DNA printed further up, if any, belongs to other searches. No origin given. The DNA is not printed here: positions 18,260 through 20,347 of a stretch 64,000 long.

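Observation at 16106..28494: Sugar/amino-sugar salvage island with Pot-type ABC importer in a Thaumarchaeota-like genome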

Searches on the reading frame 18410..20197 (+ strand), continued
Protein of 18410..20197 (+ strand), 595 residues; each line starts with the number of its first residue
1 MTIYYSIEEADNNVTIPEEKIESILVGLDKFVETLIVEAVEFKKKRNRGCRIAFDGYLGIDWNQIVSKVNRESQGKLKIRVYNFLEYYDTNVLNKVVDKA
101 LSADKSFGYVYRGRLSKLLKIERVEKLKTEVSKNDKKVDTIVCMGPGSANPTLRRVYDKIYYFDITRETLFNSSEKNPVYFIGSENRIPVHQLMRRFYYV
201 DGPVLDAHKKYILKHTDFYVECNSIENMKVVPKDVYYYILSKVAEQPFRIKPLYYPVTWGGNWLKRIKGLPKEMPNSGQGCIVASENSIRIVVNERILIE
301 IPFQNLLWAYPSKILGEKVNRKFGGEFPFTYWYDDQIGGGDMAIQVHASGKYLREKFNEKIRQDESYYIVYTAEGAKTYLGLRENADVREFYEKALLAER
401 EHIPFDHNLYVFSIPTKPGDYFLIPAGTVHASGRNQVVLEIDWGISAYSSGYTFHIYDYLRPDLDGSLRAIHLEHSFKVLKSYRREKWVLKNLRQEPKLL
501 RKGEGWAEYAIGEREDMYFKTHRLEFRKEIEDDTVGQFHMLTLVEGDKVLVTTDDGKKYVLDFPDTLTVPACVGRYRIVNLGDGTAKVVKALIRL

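Call 33: search_solved_structures(query=A1, max_evalue=10)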
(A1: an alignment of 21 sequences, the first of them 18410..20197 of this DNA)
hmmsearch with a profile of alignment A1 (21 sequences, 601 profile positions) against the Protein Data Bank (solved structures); distinct sequences matched with E-value up to 10: 4.
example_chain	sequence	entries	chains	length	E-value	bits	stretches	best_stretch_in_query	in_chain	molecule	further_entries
1qwr_A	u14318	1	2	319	7.9e-21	77.4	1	247-586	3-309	Mannose-6-phosphate isomerase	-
1zx5_A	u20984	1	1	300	2.5e-11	46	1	260-463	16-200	mannosephosphate isomerase, putative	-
8ofd_A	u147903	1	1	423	0.054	15.2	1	544-600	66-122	Conglutin beta 1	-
5e1r_A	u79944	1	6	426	0.94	11.1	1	544-598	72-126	7S vicilin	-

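Call 46: predict_structure(alignment_id=A1)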
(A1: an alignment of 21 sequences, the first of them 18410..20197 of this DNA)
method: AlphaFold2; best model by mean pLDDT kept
length: 595 residues; sequences in the alignment: 21
mean_pLDDT: 91.9   pTM: 0.92
mean pLDDT of the five models: 91.9, 91.0, 90.5, 89.0, 84.7
residues with pLDDT >= 90: 450; 70-90: 129; 50-70: 11; < 50: 5
segments of 3 or more residues with pLDDT < 50: 446-450
pLDDT, mean of each block of 10 residues (from residue 1): 84 97 97 96 93 96 93 92 94 94 87 94 96 84 96 96 96 89 82 90 95 97 95 98 97 83 87 74 90 97 96 96 90 86 89 90 91 95 97 91 89 97 96 93 60 76 74 92 97 97 98 92 98 97 98 96 96 98 97 92
secondary structure, 60 per line:
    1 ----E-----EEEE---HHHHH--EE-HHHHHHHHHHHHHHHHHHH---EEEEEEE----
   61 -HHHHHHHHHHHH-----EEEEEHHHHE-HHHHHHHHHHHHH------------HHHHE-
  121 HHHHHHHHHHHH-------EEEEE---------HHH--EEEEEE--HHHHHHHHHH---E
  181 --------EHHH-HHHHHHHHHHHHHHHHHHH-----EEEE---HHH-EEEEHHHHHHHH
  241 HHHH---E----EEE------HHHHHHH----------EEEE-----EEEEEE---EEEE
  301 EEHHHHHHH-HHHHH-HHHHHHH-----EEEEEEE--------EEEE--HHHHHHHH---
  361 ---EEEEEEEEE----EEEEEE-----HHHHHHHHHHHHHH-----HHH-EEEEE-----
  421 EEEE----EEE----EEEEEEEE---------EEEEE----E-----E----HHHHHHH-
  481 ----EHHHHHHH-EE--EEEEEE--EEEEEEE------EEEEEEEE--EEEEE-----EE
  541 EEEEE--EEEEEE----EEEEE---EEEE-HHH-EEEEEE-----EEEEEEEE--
elements in order: E11-14 H18-22 H28-46 E50-56 H62-73 E79-83 H84-87 H90-102 H115-118 H121-132 E140-144 E159-164 H167-176 H194-212 E218-221 E229-232 H233-244 E253-255 H262-268 E279-282 E288-293 E297-302 H303-309 H311-315 H317-323 E329-335 E344-347 H350-357 E364-372 E377-382 H388-401 E411-415 E421-424 E429-431 E436-443 E453-457 H473-479 H486-492 E498-503 E506-512 E519-526 E529-533 E539-545 E548-553 E558-562 E566-569 E575-580 E586-593
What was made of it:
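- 18410..20197 (+): 595-aa fusion. Residues 1-245 form a family-specific alpha/beta domain with a P-loop-kinase-like fold but no Walker A motif. Residues 246-595 form a class I phosphomannose-isomerase bicupin. AlphaFold model with pLDDT 91.9 (call 46).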

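Call 49: search_protein_families(library=pfam, proteins=[L003:3107-4108:-], max_evalue=0.01)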
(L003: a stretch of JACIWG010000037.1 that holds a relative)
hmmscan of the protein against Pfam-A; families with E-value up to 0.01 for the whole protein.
L003:3107-4108:- (334 aa): 1 family
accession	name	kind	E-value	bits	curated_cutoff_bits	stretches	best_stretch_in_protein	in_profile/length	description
PF01208.23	URO-D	-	2.3e-18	66.8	23.9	1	118-323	146-345/346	Uroporphyrinogen decarboxylase (URO-D)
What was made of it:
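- On URO-D / MtaA-CmuA family: The intact orthologue in L003 scores 66.8 bits (call 49).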

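Call 66: search_protein_families(library=ncbifam, proteins=[L003:3107-4108:-], max_evalue=0.00001)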
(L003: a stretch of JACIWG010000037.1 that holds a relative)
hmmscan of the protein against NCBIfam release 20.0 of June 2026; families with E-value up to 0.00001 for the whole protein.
L003:3107-4108:- (334 aa): 3 families
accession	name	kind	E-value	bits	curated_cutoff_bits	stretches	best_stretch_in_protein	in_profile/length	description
NF040654.1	MtaA_Meth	equivalog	1.2e-12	47.5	400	1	127-324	152-335/337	methylcobamide:CoM methyltransferase MtaA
NF004889.0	PRK06252.1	subfamily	1.8e-12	46.9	244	1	128-324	155-336/340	methylcobalamin:coenzyme M methyltransferase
TIGR01463.1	mtaA_cmuA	subfamily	5.5e-12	45.6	235.4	1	118-323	147-337/340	MtaA/CmuA family methyltransferase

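Call 94: search_protein_families(library=ncbifam, proteins=[L055:8125-9555:+, L015:9524-10438:+], max_evalue=0.00001)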
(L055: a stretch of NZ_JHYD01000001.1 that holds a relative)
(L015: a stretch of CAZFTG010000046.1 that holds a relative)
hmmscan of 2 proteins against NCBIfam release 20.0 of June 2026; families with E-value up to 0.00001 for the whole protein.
L055:8125-9555:+ (477 aa): 0 families

L015:9524-10438:+ (305 aa): 7 families
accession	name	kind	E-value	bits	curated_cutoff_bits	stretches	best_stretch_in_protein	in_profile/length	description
TIGR00744.1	ROK_glcA_fam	subfamily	8.3e-21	74.6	260.35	1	7-163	1-148/318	ROK family glucokinase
NF009835.0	PRK13310.1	equivalog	2.3e-14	53.4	380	1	9-284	5-283/303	N-acetylglucosamine kinase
NF007108.0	PRK09557.1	equivalog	3.1e-11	43.1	443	1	7-260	4-262/303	fructokinase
NF049930.1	TransRegMlc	equivalog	8.8e-11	41.7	530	0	8-163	89-236/405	sugar metabolism global transcriptional regulator Mlc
NF047937.1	TransRegNagC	equivalog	4.7e-10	39.2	650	0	198-284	282-367/399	DNA-binding transcriptional regulator NagC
NF042998.1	bglucokin_BglK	equivalog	6.4e-07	28.9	550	0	6-162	3-144/291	beta-glucoside kinase BglK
NF007251.0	PRK09698.1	equivalog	7.8e-07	28.6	253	1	2-167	4-160/304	allose kinase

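Call 98: fold_search(model_id=the predicted structure, library=pdb)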
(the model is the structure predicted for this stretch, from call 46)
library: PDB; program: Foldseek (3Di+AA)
matches with E <= 10: 1472; with E <= 0.001: 303
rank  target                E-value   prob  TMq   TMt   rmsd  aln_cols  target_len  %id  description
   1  1qwr_A                1.4e-23  1.00  0.46  0.83   3.7       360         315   21  Crystal Structure Analysis of the Mannose 6-Phosphate Isomerase from Bacillus subtilis (released 2004-03-02)
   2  1qwr_B                2.8e-23  1.00  0.46  0.84   3.6       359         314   21  Crystal Structure Analysis of the Mannose 6-Phosphate Isomerase from Bacillus subtilis (released 2004-03-02)
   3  1zx5                  1.9e-21  1.00  0.45  0.86   3.4       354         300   18  The structure of a putative mannosephosphate isomerase from Archaeoglobus fulgidus (released 2005-07-19)
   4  5zvr                  2.3e-19  1.00  0.44  0.66   5.5       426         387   14  Crystal structure of R274A mutant of phosphomannose isomerase from Salmonella typhimurium (released 2019-05-01)
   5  5zv0                  6.9e-19  1.00  0.45  0.66   5.0       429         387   12  Crystal structure of E264A mutant of phosphomannose isomerase from Salmonella typhimurium (released 2019-05-01)
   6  5zt5                  8.2e-19  1.00  0.45  0.66   5.1       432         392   14  Crystal structure of E134A mutant of phosphomannose isomerase from Salmonella typhimurium (released 2019-05-01)
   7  5zuw                  9.3e-19  1.00  0.45  0.66   5.2       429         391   14  Crystal structure of H99Q mutant of phosphomannose isomerase from Salmonella typhimurium (released 2019-05-01)
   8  5zvx                  1.5e-18  1.00  0.44  0.65   5.3       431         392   14  Crystal structure of K86A mutant of phosphomannose isomerase from Salmonella typhimurium (released 2019-05-01)
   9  5zt4                  1.8e-18  1.00  0.45  0.67   5.0       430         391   14  Crystal structure of H99A mutant of phosphomannose isomerase from Salmonella typhimurium (released 2019-05-01)
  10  5zvu                  2.0e-18  1.00  0.44  0.66   5.2       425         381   14  Crystal structure of K132A mutant of phosphomannose isomerase from Salmonella typhimurium (released 2019-05-01)
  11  3h1w                  2.4e-18  1.00  0.43  0.63   5.4       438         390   13  Crystal structure of mannose 6-phosphate isomerase bound with zinc and yttrium (released 2009-05-19)
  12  3h1m                  2.8e-18  1.00  0.44  0.65   5.3       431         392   14  Crystal structure of mannose 6-phosphate isomerase (holo; zinc bound) (released 2009-05-19)
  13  5zuy                  4.0e-18  1.00  0.45  0.67   4.9       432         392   14  Crystal structure of E134H mutant of phosphomannose isomerase from Salmonella typhimurium (released 2019-05-01)
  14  2wfp                  4.5e-18  1.00  0.43  0.63   5.4       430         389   13  Crystal structure of mannose 6-phosphate isomerase (apo form) from Salmonella typhimurium (released 2009-07-14)
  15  3h1y                  7.3e-18  1.00  0.42  0.62   5.6       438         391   13  Crystal structure of mannose 6-phosphate isomerase from Salmonella typhimurium bound to substrate (f6p)and metal atom (z (released 2009-05-19)
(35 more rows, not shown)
